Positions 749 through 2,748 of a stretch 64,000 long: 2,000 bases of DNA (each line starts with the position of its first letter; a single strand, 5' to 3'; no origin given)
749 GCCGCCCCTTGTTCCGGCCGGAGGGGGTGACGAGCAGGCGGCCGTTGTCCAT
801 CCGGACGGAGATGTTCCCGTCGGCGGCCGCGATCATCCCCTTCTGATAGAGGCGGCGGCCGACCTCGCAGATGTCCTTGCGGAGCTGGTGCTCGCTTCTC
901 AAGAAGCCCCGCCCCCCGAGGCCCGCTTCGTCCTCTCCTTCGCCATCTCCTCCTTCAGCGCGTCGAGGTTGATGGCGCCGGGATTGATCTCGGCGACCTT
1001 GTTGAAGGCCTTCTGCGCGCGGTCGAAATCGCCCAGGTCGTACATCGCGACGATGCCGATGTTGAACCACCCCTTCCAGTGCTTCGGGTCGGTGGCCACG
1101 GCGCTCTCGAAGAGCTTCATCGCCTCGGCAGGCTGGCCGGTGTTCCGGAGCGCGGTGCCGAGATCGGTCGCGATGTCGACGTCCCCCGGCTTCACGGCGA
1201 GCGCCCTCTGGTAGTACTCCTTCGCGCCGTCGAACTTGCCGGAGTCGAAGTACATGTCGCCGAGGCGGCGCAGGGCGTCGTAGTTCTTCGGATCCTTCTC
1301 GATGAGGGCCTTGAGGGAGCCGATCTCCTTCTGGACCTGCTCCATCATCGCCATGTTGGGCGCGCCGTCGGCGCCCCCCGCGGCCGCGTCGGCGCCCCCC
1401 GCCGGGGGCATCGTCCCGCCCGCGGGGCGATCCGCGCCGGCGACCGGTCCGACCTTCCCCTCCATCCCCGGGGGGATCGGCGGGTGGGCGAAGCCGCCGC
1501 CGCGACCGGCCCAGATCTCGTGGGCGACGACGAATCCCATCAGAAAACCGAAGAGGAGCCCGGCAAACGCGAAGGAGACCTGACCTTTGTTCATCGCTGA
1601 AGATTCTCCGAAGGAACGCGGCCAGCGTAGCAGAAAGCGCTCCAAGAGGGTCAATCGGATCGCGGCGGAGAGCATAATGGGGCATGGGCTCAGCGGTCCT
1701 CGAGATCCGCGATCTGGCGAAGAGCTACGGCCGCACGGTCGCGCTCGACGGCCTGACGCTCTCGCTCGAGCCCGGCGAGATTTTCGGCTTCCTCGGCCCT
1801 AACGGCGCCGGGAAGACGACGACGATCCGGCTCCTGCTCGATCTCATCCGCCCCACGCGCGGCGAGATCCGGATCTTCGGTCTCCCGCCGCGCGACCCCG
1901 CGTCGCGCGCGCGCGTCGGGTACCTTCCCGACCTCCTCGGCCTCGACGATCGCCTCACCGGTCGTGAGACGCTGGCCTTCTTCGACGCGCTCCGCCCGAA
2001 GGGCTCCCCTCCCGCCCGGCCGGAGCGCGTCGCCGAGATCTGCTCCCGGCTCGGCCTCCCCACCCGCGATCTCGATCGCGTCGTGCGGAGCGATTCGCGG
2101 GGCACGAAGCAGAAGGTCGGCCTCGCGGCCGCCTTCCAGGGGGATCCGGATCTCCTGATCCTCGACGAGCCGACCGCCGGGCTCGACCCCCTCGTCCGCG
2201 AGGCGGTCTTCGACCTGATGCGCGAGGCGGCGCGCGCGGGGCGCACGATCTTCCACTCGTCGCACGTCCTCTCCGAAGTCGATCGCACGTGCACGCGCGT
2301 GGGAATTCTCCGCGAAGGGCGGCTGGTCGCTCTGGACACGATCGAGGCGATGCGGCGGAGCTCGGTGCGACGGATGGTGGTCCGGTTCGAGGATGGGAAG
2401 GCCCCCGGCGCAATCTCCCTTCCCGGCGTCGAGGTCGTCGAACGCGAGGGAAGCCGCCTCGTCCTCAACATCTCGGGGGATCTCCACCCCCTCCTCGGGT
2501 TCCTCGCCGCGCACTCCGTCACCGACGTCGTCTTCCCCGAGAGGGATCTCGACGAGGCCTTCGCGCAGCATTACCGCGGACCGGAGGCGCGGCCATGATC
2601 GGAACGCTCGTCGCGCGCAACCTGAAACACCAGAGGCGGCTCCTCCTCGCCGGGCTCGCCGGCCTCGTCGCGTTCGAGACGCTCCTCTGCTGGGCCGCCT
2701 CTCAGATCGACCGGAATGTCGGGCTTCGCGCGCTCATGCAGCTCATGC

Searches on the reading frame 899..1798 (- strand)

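Call 71: search_protein_families(library=pfam, proteins=[window:899-1798:-], max_evalue=0.0001)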
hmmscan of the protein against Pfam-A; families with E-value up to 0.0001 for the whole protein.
window:899-1798:- (299 aa): 16 families
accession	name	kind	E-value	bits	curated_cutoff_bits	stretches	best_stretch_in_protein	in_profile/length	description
PF14559.12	TPR_19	-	4.3e-24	85.1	25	3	184-239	2-57/68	Tetratricopeptide repeat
PF07719.23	TPR_2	-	7.9e-20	69.7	27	1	174-206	2-34/34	Tetratricopeptide repeat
PF00515.34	TPR_1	-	4.3e-18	64.7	27.8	1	174-205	2-33/34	Tetratricopeptide repeat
PF13428.12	TPR_14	-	3.6e-17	61.6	23.5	2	210-246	4-40/44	Tetratricopeptide repeat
PF13432.12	TPR_16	-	1.2e-16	61.2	32.7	2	212-275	2-64/65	Tetratricopeptide repeat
PF13431.12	TPR_17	-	4e-16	58.3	24.4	0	195-226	1-32/34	Tetratricopeptide repeat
PF13181.12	TPR_8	-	2e-15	56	25.7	0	178-204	6-32/34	Tetratricopeptide repeat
PF13174.12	TPR_6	-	3.3e-12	46.6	26.3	0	174-200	1-27/33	Tetratricopeptide repeat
PF13414.12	TPR_11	-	2.5e-11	43.5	26.8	1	180-217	1-38/42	TPR repeat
PF13374.12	TPR_10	-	8.6e-11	41.9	27.5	0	175-202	4-31/42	Tetratricopeptide repeat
PF13424.12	TPR_12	-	1.9e-10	41.2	30.1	1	175-236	5-74/77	Tetratricopeptide repeat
PF13371.12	TPR_9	-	2.2e-10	40.8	35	0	182-238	4-60/73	Tetratricopeptide repeat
PF13176.12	TPR_7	-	1e-07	31.9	27.9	0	175-206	1-34/36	Tetratricopeptide repeat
PF23914.1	TPR_CcmH_CycH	-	1.6e-07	31.7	42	1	160-272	37-151/158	Cytochrome c-type biogenesis protein H TPR domain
PF14561.12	TPR_20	-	2.9e-05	24.8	25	0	196-239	11-54/90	Tetratricopeptide repeat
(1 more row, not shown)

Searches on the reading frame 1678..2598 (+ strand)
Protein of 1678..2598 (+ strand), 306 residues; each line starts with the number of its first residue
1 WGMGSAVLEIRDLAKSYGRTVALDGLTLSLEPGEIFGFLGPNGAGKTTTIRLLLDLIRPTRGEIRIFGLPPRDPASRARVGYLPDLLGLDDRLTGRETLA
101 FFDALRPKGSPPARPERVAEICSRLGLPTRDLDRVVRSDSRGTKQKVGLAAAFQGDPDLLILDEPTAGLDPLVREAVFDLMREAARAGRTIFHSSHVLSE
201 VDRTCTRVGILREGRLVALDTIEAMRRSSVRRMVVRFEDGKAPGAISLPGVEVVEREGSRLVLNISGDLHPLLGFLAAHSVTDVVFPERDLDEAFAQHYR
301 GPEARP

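Call 71: search_protein_families(library=pfam, proteins=[window:1678-2598:+], max_evalue=0.0001)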
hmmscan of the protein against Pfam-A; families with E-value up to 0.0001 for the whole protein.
window:1678-2598:+ (306 aa): 2 families
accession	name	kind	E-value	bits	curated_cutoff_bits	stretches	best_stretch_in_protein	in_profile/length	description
PF00005.33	ABC_tran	-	2.2e-26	93.5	25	1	23-167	1-137/137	ABC transporter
PF13304.12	AAA_21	-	1.5e-15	58.5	27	1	104-196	220-298/304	AAA domain, putative AbiEii toxin, Type IV TA system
